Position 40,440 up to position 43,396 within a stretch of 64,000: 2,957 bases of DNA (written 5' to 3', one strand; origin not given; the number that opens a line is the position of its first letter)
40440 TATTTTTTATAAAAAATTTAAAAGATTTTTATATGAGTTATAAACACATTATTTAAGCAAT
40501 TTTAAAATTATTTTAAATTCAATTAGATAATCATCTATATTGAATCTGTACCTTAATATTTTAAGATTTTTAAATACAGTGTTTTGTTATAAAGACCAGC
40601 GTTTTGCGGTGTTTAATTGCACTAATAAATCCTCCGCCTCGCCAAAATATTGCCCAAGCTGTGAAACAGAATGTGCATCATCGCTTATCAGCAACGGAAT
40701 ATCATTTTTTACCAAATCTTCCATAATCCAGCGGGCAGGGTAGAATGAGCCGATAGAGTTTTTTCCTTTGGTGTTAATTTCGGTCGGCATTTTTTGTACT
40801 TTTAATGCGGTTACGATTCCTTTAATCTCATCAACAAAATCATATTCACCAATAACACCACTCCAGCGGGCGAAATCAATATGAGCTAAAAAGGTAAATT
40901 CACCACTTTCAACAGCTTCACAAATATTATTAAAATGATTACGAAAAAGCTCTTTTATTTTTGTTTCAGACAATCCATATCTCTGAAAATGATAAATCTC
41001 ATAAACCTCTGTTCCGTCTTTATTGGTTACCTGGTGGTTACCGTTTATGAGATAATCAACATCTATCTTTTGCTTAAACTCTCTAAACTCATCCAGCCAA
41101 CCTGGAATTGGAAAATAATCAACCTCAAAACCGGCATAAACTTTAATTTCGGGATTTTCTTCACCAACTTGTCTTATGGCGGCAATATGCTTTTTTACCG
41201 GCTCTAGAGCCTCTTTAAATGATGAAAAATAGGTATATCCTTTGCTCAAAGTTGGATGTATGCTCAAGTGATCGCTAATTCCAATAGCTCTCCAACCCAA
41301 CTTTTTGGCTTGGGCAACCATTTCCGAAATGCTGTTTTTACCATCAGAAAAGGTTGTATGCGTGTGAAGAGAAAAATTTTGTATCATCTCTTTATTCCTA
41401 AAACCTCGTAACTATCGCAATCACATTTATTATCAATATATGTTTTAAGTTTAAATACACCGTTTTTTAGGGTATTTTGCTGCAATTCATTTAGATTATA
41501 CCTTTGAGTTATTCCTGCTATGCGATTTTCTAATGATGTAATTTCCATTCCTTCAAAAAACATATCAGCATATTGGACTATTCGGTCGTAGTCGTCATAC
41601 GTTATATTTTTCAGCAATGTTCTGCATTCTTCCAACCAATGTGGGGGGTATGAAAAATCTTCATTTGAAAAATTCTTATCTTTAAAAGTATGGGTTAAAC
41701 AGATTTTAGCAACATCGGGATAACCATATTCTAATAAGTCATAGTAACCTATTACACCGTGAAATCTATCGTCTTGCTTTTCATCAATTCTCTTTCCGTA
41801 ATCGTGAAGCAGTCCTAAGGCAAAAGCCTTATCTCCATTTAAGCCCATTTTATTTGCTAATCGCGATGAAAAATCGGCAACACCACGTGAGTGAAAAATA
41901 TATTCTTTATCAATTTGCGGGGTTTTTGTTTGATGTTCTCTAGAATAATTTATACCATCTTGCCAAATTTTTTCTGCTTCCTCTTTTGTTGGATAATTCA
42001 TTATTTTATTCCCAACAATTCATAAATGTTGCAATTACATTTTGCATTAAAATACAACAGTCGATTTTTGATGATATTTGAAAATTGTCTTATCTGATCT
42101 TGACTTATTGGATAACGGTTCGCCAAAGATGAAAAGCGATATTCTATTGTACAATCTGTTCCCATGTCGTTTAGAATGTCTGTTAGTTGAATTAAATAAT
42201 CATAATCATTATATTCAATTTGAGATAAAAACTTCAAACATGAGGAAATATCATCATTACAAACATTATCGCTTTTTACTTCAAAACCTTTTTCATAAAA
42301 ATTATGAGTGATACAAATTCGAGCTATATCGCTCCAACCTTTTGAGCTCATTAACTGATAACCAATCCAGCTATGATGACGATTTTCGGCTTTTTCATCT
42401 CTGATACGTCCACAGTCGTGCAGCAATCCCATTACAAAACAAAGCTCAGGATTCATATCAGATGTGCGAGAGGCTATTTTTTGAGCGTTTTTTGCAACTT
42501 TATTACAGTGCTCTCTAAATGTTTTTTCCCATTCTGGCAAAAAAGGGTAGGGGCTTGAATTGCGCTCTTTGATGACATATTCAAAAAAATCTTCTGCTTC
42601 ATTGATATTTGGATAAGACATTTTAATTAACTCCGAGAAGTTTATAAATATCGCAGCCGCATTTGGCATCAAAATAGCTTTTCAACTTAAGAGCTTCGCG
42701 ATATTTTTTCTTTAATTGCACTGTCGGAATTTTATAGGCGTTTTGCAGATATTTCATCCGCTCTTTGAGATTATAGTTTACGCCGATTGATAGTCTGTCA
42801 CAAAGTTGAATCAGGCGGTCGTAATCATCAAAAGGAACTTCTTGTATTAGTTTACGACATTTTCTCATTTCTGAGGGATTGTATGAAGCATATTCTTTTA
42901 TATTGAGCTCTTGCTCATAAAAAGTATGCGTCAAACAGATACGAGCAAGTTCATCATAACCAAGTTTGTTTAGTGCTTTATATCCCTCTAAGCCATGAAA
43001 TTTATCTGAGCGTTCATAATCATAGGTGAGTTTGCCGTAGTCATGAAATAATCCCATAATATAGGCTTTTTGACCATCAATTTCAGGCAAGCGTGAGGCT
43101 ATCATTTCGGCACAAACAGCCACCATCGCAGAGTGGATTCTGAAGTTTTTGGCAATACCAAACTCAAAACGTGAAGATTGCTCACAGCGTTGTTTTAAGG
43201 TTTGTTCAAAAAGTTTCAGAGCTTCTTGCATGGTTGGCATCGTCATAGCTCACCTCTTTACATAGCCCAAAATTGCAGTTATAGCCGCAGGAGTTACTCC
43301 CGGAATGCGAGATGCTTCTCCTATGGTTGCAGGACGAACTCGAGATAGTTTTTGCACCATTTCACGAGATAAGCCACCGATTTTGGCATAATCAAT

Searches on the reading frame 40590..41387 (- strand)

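Call 58: search_protein_families(library=pfam, proteins=[window:40590-41387:-], max_evalue=0.001)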
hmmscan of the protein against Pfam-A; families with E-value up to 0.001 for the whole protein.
window:40590-41387:- (266 aa): 1 family
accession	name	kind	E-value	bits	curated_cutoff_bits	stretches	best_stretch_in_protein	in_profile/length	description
PF02811.25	PHP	-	1.3e-17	65.1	26.4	1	7-206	2-163/164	PHP domain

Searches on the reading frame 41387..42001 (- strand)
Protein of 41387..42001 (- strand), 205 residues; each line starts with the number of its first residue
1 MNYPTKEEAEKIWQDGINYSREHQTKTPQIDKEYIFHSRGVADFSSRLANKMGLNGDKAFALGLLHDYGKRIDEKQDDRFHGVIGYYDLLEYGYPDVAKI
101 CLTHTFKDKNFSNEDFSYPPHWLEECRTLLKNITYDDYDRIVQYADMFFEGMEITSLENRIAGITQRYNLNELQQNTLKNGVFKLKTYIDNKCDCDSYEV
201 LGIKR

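Call 58: search_protein_families(library=pfam, proteins=[window:41387-42001:-], max_evalue=0.001)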
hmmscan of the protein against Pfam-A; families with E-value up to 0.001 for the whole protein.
window:41387-42001:- (205 aa): 2 families
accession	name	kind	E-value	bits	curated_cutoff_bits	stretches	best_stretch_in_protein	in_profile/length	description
PF01966.28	HD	-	2.7e-12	47.4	22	1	35-146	2-111/116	HD domain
PF08668.18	HDOD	-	0.0002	21.3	22.9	1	32-70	93-132/196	HDOD domain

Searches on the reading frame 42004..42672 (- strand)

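Call 58: search_protein_families(library=pfam, proteins=[window:42004-42672:-], max_evalue=0.001)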
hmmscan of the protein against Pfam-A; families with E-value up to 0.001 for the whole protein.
window:42004-42672:- (223 aa): 2 families
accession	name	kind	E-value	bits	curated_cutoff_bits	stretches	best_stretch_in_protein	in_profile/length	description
PF01966.28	HD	-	3.4e-08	34.2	22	1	54-129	3-91/116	HD domain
PF08668.18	HDOD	-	1.2e-06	28.6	22.9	1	50-90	93-133/196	HDOD domain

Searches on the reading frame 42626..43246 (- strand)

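Call 58: search_protein_families(library=pfam, proteins=[window:42626-43246:-], max_evalue=0.001)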
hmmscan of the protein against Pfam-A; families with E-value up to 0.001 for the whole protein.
window:42626-43246:- (207 aa): 2 families
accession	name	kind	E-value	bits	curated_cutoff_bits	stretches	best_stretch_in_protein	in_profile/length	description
PF01966.28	HD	-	9.3e-11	42.5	22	1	37-153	3-114/116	HD domain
PF08668.18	HDOD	-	3.4e-07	30.4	22.9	1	32-100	92-160/196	HDOD domain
